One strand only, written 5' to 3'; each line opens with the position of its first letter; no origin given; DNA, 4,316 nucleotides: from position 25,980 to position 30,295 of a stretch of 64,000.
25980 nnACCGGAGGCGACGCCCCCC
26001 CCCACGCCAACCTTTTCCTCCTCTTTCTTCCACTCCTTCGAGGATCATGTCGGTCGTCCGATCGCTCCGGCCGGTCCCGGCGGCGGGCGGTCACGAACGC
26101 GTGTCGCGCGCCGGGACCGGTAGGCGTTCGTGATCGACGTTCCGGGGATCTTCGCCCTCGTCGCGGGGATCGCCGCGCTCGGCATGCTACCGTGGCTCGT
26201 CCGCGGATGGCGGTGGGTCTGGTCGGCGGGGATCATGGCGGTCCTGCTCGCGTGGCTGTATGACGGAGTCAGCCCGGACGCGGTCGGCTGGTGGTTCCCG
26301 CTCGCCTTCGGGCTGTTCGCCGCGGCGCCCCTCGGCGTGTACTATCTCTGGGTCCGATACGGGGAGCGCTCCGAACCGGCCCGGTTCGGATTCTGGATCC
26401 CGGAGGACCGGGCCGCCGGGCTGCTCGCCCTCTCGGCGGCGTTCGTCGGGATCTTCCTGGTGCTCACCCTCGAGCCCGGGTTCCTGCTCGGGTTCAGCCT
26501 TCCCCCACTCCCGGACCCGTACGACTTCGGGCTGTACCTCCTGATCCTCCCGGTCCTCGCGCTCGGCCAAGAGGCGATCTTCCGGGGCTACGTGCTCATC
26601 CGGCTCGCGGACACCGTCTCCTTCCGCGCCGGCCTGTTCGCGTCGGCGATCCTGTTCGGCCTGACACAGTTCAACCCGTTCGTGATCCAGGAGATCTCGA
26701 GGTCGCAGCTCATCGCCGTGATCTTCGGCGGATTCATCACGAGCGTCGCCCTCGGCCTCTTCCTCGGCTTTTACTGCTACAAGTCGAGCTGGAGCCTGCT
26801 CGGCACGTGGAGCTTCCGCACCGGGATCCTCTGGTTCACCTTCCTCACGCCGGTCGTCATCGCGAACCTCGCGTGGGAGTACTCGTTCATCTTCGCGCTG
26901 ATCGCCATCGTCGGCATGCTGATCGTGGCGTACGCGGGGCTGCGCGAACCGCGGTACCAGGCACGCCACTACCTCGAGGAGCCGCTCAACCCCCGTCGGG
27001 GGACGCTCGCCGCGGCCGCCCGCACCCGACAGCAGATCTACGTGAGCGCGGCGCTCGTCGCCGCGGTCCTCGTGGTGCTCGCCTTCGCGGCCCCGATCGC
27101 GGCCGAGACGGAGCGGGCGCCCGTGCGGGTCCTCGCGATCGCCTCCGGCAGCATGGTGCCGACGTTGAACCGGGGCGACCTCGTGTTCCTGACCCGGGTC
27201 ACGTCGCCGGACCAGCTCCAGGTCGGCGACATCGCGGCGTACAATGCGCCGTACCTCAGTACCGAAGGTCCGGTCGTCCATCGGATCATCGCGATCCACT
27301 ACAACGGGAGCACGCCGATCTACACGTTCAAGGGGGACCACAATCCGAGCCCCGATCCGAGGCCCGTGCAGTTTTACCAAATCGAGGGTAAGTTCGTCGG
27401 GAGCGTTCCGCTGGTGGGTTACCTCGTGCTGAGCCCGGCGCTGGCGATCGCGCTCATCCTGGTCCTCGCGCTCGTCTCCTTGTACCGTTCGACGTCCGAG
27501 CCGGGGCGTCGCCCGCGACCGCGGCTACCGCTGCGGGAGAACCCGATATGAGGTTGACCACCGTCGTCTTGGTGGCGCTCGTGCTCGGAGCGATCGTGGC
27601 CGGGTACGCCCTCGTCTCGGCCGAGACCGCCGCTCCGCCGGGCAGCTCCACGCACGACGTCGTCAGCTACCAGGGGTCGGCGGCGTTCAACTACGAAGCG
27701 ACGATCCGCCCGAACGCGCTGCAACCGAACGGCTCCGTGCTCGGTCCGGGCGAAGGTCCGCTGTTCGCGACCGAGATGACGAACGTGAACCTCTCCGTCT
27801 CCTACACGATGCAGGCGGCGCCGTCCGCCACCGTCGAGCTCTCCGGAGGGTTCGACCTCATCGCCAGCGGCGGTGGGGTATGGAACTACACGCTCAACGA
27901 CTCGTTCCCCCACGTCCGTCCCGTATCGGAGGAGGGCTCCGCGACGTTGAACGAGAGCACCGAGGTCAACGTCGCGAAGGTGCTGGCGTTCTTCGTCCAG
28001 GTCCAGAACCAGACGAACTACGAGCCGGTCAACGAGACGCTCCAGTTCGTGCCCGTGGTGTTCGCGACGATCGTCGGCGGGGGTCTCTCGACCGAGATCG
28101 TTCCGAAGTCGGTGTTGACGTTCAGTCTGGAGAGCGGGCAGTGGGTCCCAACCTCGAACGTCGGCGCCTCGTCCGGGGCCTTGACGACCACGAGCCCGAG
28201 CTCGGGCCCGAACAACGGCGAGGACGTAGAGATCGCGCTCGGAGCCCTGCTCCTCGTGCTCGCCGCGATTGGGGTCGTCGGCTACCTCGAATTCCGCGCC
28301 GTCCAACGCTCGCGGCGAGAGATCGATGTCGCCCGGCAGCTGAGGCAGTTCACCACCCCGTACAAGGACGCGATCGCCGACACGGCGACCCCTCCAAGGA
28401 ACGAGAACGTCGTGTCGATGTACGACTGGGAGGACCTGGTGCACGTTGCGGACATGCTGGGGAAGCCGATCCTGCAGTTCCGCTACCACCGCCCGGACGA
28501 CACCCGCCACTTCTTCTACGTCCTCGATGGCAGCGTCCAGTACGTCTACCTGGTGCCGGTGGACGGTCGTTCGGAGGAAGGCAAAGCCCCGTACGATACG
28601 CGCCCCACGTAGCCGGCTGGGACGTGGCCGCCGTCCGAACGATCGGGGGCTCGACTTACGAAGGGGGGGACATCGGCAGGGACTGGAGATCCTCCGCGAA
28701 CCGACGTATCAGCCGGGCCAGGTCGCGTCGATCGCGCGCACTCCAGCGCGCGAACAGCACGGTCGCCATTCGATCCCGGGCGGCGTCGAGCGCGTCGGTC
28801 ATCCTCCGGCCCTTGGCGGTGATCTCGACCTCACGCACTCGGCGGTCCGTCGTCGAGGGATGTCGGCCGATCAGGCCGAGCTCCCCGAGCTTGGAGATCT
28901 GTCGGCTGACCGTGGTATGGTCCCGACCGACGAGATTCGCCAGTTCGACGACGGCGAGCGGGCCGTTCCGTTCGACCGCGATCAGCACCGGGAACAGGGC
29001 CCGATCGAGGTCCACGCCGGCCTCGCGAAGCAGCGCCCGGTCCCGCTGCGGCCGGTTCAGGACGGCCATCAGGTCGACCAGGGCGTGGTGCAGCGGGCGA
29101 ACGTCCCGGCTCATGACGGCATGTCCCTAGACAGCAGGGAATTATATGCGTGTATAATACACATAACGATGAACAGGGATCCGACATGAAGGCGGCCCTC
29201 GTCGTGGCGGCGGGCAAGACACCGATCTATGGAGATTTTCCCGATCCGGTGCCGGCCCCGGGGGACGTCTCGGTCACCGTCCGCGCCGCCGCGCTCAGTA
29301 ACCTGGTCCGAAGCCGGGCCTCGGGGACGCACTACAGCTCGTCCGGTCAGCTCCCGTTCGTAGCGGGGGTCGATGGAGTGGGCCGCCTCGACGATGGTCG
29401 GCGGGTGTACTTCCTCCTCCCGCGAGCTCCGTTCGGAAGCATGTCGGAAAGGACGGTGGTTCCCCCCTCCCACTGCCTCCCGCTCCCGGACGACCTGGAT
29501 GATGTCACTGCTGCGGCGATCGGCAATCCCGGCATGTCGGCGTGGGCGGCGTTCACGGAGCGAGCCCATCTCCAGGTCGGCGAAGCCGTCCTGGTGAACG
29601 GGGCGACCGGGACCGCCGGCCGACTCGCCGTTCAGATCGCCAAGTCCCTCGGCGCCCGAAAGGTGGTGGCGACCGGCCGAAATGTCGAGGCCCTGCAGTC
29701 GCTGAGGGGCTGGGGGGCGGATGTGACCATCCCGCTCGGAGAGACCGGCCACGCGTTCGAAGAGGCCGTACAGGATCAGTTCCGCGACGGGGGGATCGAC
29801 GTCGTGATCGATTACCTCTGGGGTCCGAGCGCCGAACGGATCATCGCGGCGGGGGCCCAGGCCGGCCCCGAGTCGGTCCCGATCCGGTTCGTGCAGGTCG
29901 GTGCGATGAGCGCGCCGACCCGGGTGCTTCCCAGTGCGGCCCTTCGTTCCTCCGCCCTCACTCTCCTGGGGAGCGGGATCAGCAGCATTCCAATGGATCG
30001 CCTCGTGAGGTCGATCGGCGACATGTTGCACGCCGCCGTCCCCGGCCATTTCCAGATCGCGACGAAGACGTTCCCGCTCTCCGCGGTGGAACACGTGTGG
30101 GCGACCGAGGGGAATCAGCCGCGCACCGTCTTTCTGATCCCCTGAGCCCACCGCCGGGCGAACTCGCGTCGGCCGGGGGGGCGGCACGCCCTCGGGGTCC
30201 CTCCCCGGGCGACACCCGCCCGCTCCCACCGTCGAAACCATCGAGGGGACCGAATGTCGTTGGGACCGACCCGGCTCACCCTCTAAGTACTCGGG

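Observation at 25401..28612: TasA-like secreted subunit + CPBP(CAAX)-protease::SipW-type signal-peptidase fusion + membrane glycoprotein: candidate archaeal fibre/bundling-pilus locus with a novel fusion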

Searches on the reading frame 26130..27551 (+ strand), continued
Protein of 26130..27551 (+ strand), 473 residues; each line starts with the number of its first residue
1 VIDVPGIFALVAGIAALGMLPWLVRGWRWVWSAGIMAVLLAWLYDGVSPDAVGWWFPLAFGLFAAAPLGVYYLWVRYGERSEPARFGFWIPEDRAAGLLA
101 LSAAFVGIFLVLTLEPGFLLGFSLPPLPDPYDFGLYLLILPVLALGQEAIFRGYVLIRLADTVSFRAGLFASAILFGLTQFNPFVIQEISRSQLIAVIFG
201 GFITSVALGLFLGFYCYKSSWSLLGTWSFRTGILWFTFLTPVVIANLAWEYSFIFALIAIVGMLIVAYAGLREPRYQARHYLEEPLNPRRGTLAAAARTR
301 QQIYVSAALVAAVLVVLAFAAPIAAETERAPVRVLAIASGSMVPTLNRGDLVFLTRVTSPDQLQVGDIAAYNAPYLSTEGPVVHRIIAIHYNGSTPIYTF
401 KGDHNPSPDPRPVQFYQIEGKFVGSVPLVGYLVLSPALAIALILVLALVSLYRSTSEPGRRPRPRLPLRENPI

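Call 43: search_protein_families(library=pfam, proteins=[L035:6158-7405:+, L040:6176-7396:+, L041:3809-5029:+, L042:6032-7324:+, L044:2229-3488:+, L045:6191-7393:+, L047:6155-7396:+, L052:6338-7585:+, L074:6233-7483:+], max_evalue=1)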
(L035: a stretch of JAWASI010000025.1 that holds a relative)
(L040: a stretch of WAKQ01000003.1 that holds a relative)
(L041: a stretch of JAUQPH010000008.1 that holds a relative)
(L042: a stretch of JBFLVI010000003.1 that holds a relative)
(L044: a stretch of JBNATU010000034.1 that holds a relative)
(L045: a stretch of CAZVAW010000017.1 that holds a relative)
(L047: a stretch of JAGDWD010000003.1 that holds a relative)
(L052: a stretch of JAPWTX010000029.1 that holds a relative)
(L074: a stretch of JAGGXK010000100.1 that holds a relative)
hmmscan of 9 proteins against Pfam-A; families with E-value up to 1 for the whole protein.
L035:6158-7405:+ (416 aa): 2 families
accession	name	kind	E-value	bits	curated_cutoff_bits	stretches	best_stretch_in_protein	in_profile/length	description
PF00717.28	Peptidase_S24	-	1.3e-05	25.3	23.3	1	283-360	39-116/116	Peptidase S24-like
PF10502.14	Peptidase_S26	-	0.15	12.5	22.9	1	266-328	9-78/168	Signal peptidase, peptidase S26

L040:6176-7396:+ (407 aa): 2 families
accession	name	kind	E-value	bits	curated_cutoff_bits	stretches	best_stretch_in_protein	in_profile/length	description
PF00717.28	Peptidase_S24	-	2.7e-05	24.3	23.3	1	278-328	38-86/116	Peptidase S24-like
PF10502.14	Peptidase_S26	-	5e-05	23.8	22.9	1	258-324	6-79/168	Signal peptidase, peptidase S26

L041:3809-5029:+ (407 aa): 3 families
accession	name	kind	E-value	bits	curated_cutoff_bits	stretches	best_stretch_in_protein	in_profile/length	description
PF10502.14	Peptidase_S26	-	2.4e-07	31.3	22.9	1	257-335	8-90/168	Signal peptidase, peptidase S26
PF00717.28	Peptidase_S24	-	1.4e-05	25.2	23.3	1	275-328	38-88/116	Peptidase S24-like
PF12671.13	Amidase_6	-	0.35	11.4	23.2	1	299-328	100-129/163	Putative amidase domain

L042:6032-7324:+ (431 aa): 2 families
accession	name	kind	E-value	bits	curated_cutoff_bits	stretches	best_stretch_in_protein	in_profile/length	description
PF10502.14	Peptidase_S26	-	4.8e-05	23.8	22.9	1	299-362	4-68/168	Signal peptidase, peptidase S26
PF00717.28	Peptidase_S24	-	0.065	13.4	23.3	1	322-370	38-84/116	Peptidase S24-like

L044:2229-3488:+ (420 aa): 2 families
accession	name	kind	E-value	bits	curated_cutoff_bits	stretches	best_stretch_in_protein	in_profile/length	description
PF10502.14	Peptidase_S26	-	5.3e-05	23.7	22.9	1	265-325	4-65/168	Signal peptidase, peptidase S26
PF00717.28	Peptidase_S24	-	0.00013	22.1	23.3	1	293-370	43-115/116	Peptidase S24-like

L045:6191-7393:+ (401 aa): 3 families
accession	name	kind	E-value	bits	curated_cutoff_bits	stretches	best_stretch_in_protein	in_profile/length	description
PF00717.28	Peptidase_S24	-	7.7e-06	26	23.3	1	273-354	38-115/116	Peptidase S24-like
PF10502.14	Peptidase_S26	-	3.6e-05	24.2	22.9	1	254-319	9-78/168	Signal peptidase, peptidase S26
PF01048.26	PNP_UDP_1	-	0.2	11.5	25.1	1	276-304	78-107/233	Phosphorylase superfamily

L047:6155-7396:+ (414 aa): 2 families
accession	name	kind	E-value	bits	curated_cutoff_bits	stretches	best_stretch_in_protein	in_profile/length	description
PF10502.14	Peptidase_S26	-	1.3e-08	35.4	22.9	1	266-342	10-90/168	Signal peptidase, peptidase S26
PF00717.28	Peptidase_S24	-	0.00015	21.9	23.3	1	283-362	38-116/116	Peptidase S24-like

L052:6338-7585:+ (416 aa): 2 families
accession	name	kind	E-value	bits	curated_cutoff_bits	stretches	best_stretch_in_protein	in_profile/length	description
PF00717.28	Peptidase_S24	-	2.9e-05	24.2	23.3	1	279-356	40-116/116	Peptidase S24-like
PF10502.14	Peptidase_S26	-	3.2e-05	24.4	22.9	1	257-328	6-82/168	Signal peptidase, peptidase S26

L074:6233-7483:+ (417 aa): 2 families
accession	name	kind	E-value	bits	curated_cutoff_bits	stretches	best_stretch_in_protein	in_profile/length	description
PF10502.14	Peptidase_S26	-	3.9e-09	37.1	22.9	1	256-340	2-68/168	Signal peptidase, peptidase S26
PF00717.28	Peptidase_S24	-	0.0012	18.9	23.3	1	282-334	40-86/116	Peptidase S24-like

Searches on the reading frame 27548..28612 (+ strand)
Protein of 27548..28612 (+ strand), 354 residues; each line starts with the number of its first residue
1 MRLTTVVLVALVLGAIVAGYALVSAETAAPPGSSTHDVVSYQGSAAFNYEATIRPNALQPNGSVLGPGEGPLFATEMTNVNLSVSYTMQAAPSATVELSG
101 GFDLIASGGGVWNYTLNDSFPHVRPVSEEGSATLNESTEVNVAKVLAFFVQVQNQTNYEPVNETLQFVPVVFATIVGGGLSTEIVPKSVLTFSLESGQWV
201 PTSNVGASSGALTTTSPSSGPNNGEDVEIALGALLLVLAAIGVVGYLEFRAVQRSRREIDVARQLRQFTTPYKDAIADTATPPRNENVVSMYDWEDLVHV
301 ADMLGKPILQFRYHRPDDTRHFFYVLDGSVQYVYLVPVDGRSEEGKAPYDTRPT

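Call 3: search_protein_families(library=pfam, proteins=[window:27548-28612:+], max_evalue=1)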
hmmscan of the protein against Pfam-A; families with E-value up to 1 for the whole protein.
window:27548-28612:+ (354 aa): 3 families
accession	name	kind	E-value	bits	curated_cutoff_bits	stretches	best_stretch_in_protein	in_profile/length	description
PF17231.7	DUF5305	-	6.7e-12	45.7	29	1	127-334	14-217/217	Family of unknown function (DUF5305)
PF13415.12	Kelch_3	-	0.15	12.7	22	1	175-205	6-36/48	Galactose oxidase, central domain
PF06305.16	LapA_dom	-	0.36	11.2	28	0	1-23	17-39/64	Lipopolysaccharide assembly protein A domain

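Call 4: search_protein_families(library=ncbifam, proteins=[window:27548-28612:+], max_evalue=1)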
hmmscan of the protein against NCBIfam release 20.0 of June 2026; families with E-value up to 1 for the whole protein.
window:27548-28612:+ (354 aa): 2 families
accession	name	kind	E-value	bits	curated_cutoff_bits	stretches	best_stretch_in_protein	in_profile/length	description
NF052429.1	LpqS_Mycobact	equivalog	0.53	10.6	35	0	1-40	1-38/126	putative copper homeostasis (lipo)protein LpqS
NF051431.1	Rv0361_Cterm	subfamily_domain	0.65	10.2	37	0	229-270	7-48/140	Rv0361 family membrane protein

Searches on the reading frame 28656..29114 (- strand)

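Call 3: search_protein_families(library=pfam, proteins=[window:28656-29114:-], max_evalue=1)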
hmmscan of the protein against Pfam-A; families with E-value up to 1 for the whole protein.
window:28656-29114:- (152 aa): 20 families
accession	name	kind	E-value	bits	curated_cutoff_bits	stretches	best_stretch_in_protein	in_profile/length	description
PF12802.13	MarR_2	-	1.5e-08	35.1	27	1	35-92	2-60/61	MarR family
PF01047.28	MarR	-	1.5e-08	34.8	24.6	1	41-93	6-58/59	MarR family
PF25212.1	HVO_A0114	-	4e-06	27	27.6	1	44-87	28-71/84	HVO_A0114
PF13463.12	HTH_27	-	9.4e-06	26.3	22.2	1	44-102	9-68/68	Winged helix DNA-binding domain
PF13412.12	HTH_24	-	0.00018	21.4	21.9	1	43-82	8-47/48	Winged helix-turn-helix DNA-binding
PF25213.1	HVO_A0261_N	-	0.00041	20.6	35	1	44-118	17-83/86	HVO_A0261 N-terminal domain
PF01022.26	HTH_5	-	0.00064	20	22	1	49-82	13-45/47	Bacterial regulatory protein, arsR family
PF12840.13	HTH_20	-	0.00087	19.7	27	1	48-82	14-48/51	Helix-turn-helix domain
PF01978.25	TrmB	-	0.0025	18.1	25.6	1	46-88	16-58/68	Sugar-specific transcriptional regulator TrmB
PF13545.12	HTH_Crp_2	-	0.0035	17.7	27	1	52-84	22-55/70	Crp-like helix-turn-helix domain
PF13936.12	HTH_38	-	0.0068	16.6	27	1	57-73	25-41/44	Helix-turn-helix domain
PF21863.2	HTH_67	-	0.0088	16.1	27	1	72-143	201-261/268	Helix-turn-helix family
PF13730.12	HTH_36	-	0.012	15.8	25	1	58-82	31-55/55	Helix-turn-helix domain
PF09339.16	HTH_IclR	-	0.014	15.6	22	1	48-84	14-50/52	IclR helix-turn-helix domain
PF09669.15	Phage_pRha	-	0.023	15.7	29.9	1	57-141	5-88/91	Phage regulatory protein Rha (Phage_pRha)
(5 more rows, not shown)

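Call 4: search_protein_families(library=ncbifam, proteins=[window:28656-29114:-], max_evalue=1)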
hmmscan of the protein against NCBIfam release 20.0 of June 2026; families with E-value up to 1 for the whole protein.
window:28656-29114:- (152 aa): 25 families
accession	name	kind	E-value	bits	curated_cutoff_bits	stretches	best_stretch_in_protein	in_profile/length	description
NF045593.1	bilirub_TF_BilQ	equivalog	1.4e-10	41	125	1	34-141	26-133/135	bilirubin utilization transcriptional regulator BilQ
NF053777.1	Saro0803TransReg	equivalog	4.4e-08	32.9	200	1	34-139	33-138/140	Saro_0803 family transcriptional regulator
NF002926.0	PRK03573.1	equivalog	4.2e-07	30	120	1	55-146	49-140/144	transcriptional regulator SlyA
NF008122.0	PRK10870.1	equivalog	7e-07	29.1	157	1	28-146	47-165/176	transcriptional repressor MprA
NF041230.1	BagL_FevM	exception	6e-06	26.4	230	1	26-137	28-139/145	MarR family transcriptional regulator BagL/FevM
NF008565.1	PRK11512.1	equivalog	3.6e-05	23.8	240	1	18-107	20-109/144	multiple antibiotic resistance transcriptional regulator MarR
TIGR01884.1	cas_HTH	subfamily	5.2e-05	22.7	60.2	1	34-85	138-189/202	CRISPR-associated CARF protein Csa3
NF052638.1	TransRegOhrRVib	equivalog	6.5e-05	22.7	200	1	34-116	33-115/141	transcriptional regulator OhrR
TIGR02337.1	HpaR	equivalog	0.00011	22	121.2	1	41-137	31-127/130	homoprotocatechuate degradation operon regulator HpaR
TIGR04472.1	reg_rSAM_mob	hypoth_equivalog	0.00015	21.8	240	1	50-142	43-135/141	radical SAM mobile pair system MarR family transcriptional regulator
NF033788.1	HTH_metalloreg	subfamily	0.00022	21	55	1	48-86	21-59/77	metalloregulator ArsR/SmtB family transcription factor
NF053814.1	teico_TcaR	equivalog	0.00024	21.2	170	1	43-117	43-119/151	MarR family transcriptional regulator TcaR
NF050133.1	TransRegFabT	equivalog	0.00047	20.5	200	1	66-110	57-101/138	fatty acid biosynthesis transcriptional regulator FabT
NF047395.1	TransRegLtdR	equivalog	0.00053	19.7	250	1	67-117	80-130/166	transcriptional regulator LdtR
NF052438.1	TransRegRv0880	equivalog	0.00089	19.1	220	1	39-132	35-128/143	Rv0880 family HTH-type transcriptional regulator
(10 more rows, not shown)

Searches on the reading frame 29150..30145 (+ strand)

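Call 77: search_protein_families(library=pfam, proteins=[window:29150-30145:+], max_evalue=0.0001)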
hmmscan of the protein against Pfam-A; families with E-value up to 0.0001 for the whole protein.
window:29150-30145:+ (331 aa): 1 family
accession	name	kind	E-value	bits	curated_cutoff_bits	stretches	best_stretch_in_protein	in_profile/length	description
PF00107.32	ADH_zinc_N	-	5.8e-12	46.1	31.8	1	157-279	3-116/129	Zinc-binding dehydrogenase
